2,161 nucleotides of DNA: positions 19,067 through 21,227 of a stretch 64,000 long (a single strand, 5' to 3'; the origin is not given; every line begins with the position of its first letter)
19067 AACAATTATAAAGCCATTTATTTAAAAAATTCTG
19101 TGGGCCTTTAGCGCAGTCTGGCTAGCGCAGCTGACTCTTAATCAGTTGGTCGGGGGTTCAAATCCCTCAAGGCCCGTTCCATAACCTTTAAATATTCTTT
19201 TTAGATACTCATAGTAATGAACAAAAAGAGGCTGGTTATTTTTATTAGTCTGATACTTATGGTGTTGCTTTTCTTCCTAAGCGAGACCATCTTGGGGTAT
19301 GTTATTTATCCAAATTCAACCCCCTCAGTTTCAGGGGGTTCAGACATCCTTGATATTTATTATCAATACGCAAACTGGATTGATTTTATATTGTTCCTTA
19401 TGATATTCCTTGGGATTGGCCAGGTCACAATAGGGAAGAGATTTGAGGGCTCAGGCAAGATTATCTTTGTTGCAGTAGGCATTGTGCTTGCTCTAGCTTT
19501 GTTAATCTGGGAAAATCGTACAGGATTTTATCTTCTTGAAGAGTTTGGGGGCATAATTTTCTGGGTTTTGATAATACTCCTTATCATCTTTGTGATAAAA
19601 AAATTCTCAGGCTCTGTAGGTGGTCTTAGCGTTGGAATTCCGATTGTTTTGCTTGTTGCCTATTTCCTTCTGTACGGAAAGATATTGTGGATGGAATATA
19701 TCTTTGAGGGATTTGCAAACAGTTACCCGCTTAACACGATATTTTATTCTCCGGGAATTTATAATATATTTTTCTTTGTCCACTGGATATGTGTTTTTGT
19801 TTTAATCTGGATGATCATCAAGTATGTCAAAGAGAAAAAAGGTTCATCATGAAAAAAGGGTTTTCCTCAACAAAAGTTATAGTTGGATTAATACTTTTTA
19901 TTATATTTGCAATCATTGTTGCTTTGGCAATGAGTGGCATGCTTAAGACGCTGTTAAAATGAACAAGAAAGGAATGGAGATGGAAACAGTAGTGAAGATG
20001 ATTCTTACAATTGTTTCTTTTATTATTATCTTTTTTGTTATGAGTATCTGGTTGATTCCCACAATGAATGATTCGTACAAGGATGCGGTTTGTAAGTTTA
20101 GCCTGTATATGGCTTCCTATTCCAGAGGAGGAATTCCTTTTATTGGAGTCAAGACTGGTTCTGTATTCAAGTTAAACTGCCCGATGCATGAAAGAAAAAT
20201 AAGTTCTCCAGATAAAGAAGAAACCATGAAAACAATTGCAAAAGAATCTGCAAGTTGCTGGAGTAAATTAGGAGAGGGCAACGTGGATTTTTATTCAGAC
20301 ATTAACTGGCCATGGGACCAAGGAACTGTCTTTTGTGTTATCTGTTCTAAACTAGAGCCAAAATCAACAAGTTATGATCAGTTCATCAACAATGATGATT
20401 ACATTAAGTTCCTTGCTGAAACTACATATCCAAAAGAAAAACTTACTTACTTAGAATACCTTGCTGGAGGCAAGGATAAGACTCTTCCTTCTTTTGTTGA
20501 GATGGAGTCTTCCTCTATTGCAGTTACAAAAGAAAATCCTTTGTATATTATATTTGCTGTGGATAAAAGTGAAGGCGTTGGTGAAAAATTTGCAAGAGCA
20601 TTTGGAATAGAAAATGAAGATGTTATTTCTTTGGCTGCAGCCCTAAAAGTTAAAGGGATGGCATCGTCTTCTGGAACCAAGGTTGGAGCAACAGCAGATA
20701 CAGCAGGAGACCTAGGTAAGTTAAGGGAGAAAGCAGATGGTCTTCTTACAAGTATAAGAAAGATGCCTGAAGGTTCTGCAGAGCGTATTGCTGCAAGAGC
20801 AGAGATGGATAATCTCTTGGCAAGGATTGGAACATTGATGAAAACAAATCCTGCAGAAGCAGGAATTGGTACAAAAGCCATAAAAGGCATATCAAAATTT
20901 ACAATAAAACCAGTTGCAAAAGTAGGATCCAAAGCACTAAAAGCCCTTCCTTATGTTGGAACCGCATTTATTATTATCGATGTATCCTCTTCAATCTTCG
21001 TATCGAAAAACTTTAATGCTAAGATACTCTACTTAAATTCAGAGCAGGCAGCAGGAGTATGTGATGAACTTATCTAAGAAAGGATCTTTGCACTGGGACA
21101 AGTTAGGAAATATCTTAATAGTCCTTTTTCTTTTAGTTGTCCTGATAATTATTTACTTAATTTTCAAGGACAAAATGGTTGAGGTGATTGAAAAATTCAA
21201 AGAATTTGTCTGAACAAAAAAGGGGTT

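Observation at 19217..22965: Translationally coupled operon of a membrane protein, two tiny TM peptides and two large secreted proteins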

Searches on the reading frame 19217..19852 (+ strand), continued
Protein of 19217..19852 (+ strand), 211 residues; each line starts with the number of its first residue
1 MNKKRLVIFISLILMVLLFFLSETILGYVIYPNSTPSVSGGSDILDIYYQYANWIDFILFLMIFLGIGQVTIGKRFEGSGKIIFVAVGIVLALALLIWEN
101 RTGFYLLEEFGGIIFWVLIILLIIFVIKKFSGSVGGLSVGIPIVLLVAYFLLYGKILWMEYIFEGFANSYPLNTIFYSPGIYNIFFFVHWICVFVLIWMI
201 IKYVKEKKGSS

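Call 73: search_protein_families(library=pfam, alignment_id=A9, max_evalue=0.001)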
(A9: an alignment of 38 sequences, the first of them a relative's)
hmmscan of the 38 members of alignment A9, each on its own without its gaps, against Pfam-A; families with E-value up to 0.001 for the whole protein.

A. member 1, L010:227-865:- (212 aa): 2 families
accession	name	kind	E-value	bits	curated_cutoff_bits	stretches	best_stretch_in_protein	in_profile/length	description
PF06009.19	Laminin_II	-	0.00046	20.7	33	1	132-202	9-81/138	Laminin Domain II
PF05218.19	DUF713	-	0.00092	19.5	24.5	1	142-211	37-110/185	Protein of unknown function (DUF713)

B. families by the number of members that match (of 38 scanned): 9 families
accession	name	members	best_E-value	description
PF00437.27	T2SSE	7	3.3e-15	Type II/IV secretion system protein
PF14528.11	LAGLIDADG_3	2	3.7e-26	LAGLIDADG-like domain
PF14890.11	Intein_splicing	2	1.4e-24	Intein splicing domain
PF00520.37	Ion_trans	1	9e-06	Ion transport protein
PF04193.19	PQ-loop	1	2.5e-05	PQ loop repeat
PF15460.11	SAS4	1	0.00029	Something about silencing, SAS, complex subunit 4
PF06009.19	Laminin_II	1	0.00046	Laminin Domain II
PF04893.22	Yip1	1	0.00091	Yip1 domain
PF05218.19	DUF713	1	0.00092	Protein of unknown function (DUF713)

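Call 78: search_protein_families(library=ncbifam, proteins=[L010:3616-5766:+, L018:2772-4895:+, L015:3631-5775:+, L010:1335-3599:+, L018:426-2705:+, L013:4620-5417:+, L010:6507-6698:+], max_evalue=1)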
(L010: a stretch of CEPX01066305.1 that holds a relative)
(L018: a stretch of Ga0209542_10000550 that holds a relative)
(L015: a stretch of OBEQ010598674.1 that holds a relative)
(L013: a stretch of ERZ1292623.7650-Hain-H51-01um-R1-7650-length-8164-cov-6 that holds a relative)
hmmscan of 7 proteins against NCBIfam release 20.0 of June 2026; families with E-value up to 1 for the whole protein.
L010:3616-5766:+ (717 aa): 1 family
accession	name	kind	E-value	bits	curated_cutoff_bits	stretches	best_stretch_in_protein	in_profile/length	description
NF001249.0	PRK00218.1-5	equivalog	0.019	14.8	324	1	534-621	69-155/208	high frequency lysogenization protein HflD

L018:2772-4895:+ (708 aa): 1 family
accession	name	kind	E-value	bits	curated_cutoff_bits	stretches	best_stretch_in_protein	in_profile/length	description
NF001837.0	PRK00560.1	equivalog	0.11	12.2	182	1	535-611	20-93/196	molybdenum cofactor guanylyltransferase MobA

L015:3631-5775:+ (715 aa): 1 family
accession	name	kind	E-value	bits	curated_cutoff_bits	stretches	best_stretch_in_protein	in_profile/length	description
TIGR01760.1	tape_meas_TP901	equivalog_domain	0.16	10.9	28.8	1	549-633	252-340/349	phage tail tape measure protein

L010:1335-3599:+ (755 aa): 16 families
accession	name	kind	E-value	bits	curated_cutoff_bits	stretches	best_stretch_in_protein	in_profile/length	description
NF058587.1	archaellum_moto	equivalog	1.3e-35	123.2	550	1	293-696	117-501/527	archaellum flagellar ATPase motor FlaI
TIGR03819.1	heli_sec_ATPase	hypoth_equivalog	8.3e-33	114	373.15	1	298-581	27-297/340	TadA family conjugal transfer-associated ATPase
TIGR02788.1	VirB11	equivalog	1.1e-16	60.8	249.95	1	452-583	141-264/308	P-type DNA transfer ATPase VirB11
TIGR02782.1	TrbB_P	equivalog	3.2e-16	59.5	304.55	1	328-583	16-254/303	P-type conjugative transfer ATPase TrbB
NF010469.0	PRK13894.1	subfamily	4e-13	49.4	508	1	322-581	24-264/320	conjugal transfer ATPase TrbB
NF053672.1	bindosome_BasE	exception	6.8e-13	48.2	1000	1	223-653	46-452/512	bindosome assembly system ATPase subunit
NF010425.0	PRK13851.1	equivalog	5.2e-12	45.3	461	1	452-625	159-324/344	type IV secretion system protein VirB11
NF010475.0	PRK13900.1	equivalog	6.5e-12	45.2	389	1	452-576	157-274/333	type IV secretion system ATPase VirB11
NF041000.1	ATPase_ComGA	equivalog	6.4e-10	38.5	300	1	457-598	130-258/267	competence type IV pilus ATPase ComGA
TIGR01420.1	pilT_fam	subfamily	2.1e-06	27.2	319.1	1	458-583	125-241/343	PilT/PilU family type 4a pilus ATPase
NF010407.0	PRK13833.1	subfamily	3.3e-06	26.8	499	1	386-580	78-258/323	conjugal transfer protein TrbB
TIGR02525.1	plasmid_TraJ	equivalog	6.3e-05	22.1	368.3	1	459-585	153-273/372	plasmid transfer ATPase TraJ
TIGR02533.1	type_II_gspE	equivalog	0.00036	19.3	630.25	1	457-582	245-357/486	type II secretion system ATPase GspE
NF007755.0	PRK10436.1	equivalog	0.0038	15.9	617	1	457-600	221-350/465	type II secretion system protein GspE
NF053534.1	T4PilAsmATPsTfpB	equivalog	0.0055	15.2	850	1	458-594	339-461/584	type IV pilus assembly ATPase TfpB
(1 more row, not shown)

L018:426-2705:+ (760 aa): 11 families
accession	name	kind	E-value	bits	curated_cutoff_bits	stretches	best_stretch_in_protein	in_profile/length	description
TIGR03819.1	heli_sec_ATPase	hypoth_equivalog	5.9e-35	121.1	373.15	1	298-585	23-297/340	TadA family conjugal transfer-associated ATPase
NF058587.1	archaellum_moto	equivalog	1.3e-33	116.5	550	1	296-651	116-456/527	archaellum flagellar ATPase motor FlaI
TIGR02782.1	TrbB_P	equivalog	6.5e-17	61.8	304.55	1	332-591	16-258/303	P-type conjugative transfer ATPase TrbB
TIGR02788.1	VirB11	equivalog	1e-16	60.8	249.95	1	456-587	141-264/308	P-type DNA transfer ATPase VirB11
NF053672.1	bindosome_BasE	exception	1.9e-16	59.9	1000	1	221-625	40-429/512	bindosome assembly system ATPase subunit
NF010469.0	PRK13894.1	subfamily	7.5e-13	48.5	508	1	311-586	9-265/320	conjugal transfer ATPase TrbB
NF010475.0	PRK13900.1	equivalog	1.7e-12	47.1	389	1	451-579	152-273/333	type IV secretion system ATPase VirB11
NF010425.0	PRK13851.1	equivalog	2.3e-11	43.2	461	1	452-584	155-279/344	type IV secretion system protein VirB11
NF041000.1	ATPase_ComGA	equivalog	2.9e-10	39.6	300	1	461-603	130-259/267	competence type IV pilus ATPase ComGA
NF010407.0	PRK13833.1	subfamily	1.3e-07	31.4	499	1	389-585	77-259/323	conjugal transfer protein TrbB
TIGR02525.1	plasmid_TraJ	equivalog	0.0017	17.4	368.3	1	463-589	153-273/372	plasmid transfer ATPase TraJ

L013:4620-5417:+ (266 aa): 0 families

L010:6507-6698:+ (64 aa): 0 families

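Call 101: search_dna_similar(query=window:19217-19849:+, collection=phages, mode=protein, max_evalue=0.001, max_rows=5)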
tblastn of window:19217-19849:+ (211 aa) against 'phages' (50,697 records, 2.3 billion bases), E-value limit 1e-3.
No match.

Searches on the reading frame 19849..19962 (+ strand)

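Call 4: search_protein_families(library=pfam, proteins=[window:19849-19962:+], max_evalue=1)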
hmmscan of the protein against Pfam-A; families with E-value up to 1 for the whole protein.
window:19849-19962:+ (37 aa): 1 family
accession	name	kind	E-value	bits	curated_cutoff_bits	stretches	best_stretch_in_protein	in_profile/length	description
PF12555.13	SteA-like_C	-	0.0023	18.4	26.4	1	7-36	12-41/52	SteA-like C-terminal domain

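Call 51: search_protein_families(library=ncbifam, proteins=[window:19849-19962:+], max_evalue=1)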
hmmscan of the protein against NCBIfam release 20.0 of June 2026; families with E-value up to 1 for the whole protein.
window:19849-19962:+ (37 aa): 1 family
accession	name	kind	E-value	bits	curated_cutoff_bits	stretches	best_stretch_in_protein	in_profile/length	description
NF007660.0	PRK10332.1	equivalog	0.023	15.2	86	1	2-36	8-38/107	prepilin-type N-terminal cleavage/methylation domain-containing protein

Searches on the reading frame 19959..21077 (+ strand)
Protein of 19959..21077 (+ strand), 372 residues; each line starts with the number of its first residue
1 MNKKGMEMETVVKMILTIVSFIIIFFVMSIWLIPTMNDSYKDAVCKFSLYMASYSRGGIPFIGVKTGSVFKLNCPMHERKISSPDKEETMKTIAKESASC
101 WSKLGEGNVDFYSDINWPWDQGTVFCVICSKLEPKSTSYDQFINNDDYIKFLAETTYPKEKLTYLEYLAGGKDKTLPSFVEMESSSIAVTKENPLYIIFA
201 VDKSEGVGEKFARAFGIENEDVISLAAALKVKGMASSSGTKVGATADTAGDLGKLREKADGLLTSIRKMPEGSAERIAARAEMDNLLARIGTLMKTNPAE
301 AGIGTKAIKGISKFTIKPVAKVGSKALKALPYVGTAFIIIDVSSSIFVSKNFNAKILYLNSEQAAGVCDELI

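Call 4: search_protein_families(library=pfam, proteins=[window:19959-21077:+], max_evalue=1)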
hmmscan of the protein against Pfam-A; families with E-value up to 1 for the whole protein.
window:19959-21077:+ (372 aa): 0 families

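Call 7: find_homologous_proteins(query=window:19959-21077:+, max_evalue=0.001)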
Query window:19959-21077:+ (372 aa): 3 proteins with E <= 0.001 among 6001 candidates.
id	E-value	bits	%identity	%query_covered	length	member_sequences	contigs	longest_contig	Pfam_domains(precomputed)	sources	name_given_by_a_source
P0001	8.3e-220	747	91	100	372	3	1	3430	-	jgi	jgi:hypothetical protein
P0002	3.3e-105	370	49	98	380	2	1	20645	-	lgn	-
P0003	1.5e-76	276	55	55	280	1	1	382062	-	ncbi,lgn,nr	ncbi:MAG: hypothetical protein PHE43_00395 [Candidatus Nanoarchaeia archaeon]|nr:hypothetical protei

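Call 8: find_encoding_contigs(protein=P0002, flank=8000, max_places=4)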
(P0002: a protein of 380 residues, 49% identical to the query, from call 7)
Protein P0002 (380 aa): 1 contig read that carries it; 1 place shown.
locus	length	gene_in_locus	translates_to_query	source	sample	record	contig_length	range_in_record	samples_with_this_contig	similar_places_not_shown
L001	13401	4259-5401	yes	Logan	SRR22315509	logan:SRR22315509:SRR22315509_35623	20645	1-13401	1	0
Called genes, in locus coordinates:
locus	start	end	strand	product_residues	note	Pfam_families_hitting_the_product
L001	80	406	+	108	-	PF00583:Acetyltransf_1, PF13673:Acetyltransf_10, PF13508:Acetyltransf_7, PF14542:Acetyltransf_CG (weak), PF08445:FR47 (weak)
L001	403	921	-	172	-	PF01928:CYTH (weak)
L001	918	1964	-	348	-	PF01467:CTP_transf_like, PF13419:HAD_2 (faint), PF08645:PNK3P, PF13242:Hydrolase_like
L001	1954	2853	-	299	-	PF01073:3Beta_HSD, PF01370:Epimerase, PF04321:RmlD_sub_bind, PF16363:GDP_Man_Dehyd, PF07993:NAD_binding_4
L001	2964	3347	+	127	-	-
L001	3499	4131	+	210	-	-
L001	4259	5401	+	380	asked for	-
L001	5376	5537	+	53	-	-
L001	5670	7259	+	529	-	-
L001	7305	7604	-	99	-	PF00428:Ribosomal_60s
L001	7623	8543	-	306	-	PF00466:Ribosomal_L10, PF17777:RL10P_insert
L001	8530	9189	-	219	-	PF00687:Ribosomal_L1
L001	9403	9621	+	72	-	-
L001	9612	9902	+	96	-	PF19631:Trypco2 (weak)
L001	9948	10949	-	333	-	PF01420:Methylase_S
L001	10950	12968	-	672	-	PF02384:N6_Mtase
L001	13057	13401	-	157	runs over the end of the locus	-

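Call 9: find_encoding_contigs(protein=P0003, flank=8000, max_places=4)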
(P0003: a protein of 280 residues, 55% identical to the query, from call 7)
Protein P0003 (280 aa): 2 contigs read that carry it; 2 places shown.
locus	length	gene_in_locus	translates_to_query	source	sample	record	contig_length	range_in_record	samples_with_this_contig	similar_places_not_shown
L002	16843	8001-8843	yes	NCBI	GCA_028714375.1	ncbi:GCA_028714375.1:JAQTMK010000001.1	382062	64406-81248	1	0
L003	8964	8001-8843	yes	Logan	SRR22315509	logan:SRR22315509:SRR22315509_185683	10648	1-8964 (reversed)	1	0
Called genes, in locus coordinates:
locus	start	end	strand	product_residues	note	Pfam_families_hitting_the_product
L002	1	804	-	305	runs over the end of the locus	-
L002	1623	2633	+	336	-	PF00149:Metallophos, PF12850:Metallophos_2 (faint), PF14582:Metallophos_3 (faint)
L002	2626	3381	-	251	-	-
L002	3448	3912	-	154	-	PF01037:AsnC_trans_reg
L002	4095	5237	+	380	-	-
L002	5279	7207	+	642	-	-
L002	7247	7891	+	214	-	-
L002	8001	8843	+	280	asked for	-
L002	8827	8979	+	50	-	-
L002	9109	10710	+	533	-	-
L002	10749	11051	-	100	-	PF00428:Ribosomal_60s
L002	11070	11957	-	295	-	PF00466:Ribosomal_L10, PF17777:RL10P_insert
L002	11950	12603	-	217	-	PF00687:Ribosomal_L1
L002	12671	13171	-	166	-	PF07021:MetW (weak), PF05175:MTS, PF06325:PrmA (weak), PF13489:Methyltransf_23 (weak), PF13847:Methyltransf_31, PF08241:Methyltransf_11 (faint), PF13649:Methyltransf_25 (weak)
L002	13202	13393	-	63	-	-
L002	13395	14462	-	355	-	-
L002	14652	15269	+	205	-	PF13620:CarboxypepD_reg (weak), PF24034:DUF7343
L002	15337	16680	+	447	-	-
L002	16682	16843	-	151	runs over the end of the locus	-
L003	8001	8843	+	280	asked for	-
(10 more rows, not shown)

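Call 10: find_encoding_contigs(protein=P0001, flank=8000, max_places=4)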
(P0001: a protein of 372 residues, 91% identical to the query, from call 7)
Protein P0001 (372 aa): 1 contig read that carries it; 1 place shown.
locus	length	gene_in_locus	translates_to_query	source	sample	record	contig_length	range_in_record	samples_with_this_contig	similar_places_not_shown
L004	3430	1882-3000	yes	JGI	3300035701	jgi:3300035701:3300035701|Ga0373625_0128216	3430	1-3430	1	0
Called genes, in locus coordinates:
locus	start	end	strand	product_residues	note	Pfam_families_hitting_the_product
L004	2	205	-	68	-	?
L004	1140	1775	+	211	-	-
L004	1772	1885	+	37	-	-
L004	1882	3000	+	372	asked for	-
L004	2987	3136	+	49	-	-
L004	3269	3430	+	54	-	?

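Call 42: predict_structure(alignment_id=A3)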
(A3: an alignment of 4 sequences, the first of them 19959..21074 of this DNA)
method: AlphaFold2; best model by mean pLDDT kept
length: 372 residues; sequences in the alignment: 4
mean_pLDDT: 41.9   pTM: 0.36
mean pLDDT of the five models: 41.9, 40.9, 37.8, 34.6, 33.6
residues with pLDDT >= 90: 0; 70-90: 13; 50-70: 115; < 50: 244
segments of 3 or more residues with pLDDT < 50: 29-79, 104-131, 134-138, 174-186, 191-194, 196-249, 294-372
pLDDT, mean of each block of 10 residues (from residue 1): 57 73 61 30 30 25 24 36 62 59 38 30 41 49 62 61 58 43 47 48 34 29 25 23 32 55 57 59 55 45 24 24 22 22 25 43 42 36
secondary structure, 60 per line:
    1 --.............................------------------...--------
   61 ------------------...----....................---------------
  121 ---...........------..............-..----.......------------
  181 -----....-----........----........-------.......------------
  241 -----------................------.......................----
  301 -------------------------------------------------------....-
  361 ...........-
elements in order: H3-31 E50-52 E79-81 H86-105 E124-134 E141-144 H145-154 H164-168 E186-189 E195-202 H207-214 H222-228 H252-267 H274-296 E356-359 H361-371

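Call 51: search_protein_families(library=ncbifam, proteins=[window:19959-21077:+], max_evalue=1)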
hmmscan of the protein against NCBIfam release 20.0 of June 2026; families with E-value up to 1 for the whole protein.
window:19959-21077:+ (372 aa): 1 family
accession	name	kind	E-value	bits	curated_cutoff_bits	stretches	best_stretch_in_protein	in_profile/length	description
NF011275.0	PRK14682.1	equivalog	0.012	15.9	203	1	303-362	6-65/117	hypothetical protein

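Call 80: search_solved_structures(query=A10, max_evalue=10)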
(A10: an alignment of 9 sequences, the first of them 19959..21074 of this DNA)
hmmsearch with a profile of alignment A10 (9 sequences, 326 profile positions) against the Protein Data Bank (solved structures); distinct sequences matched with E-value up to 10: 1.
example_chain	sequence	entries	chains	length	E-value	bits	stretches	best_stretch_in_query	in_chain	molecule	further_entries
7ui8_A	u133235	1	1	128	1.9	11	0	199-243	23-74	Split ester bond-containing adhesin repeat domain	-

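Call 100: search_dna_similar(query=window:19959-21074:+, collection=phages, mode=protein, max_evalue=0.001, max_rows=5)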
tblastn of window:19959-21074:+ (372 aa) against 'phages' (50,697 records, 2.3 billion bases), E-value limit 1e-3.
No match.
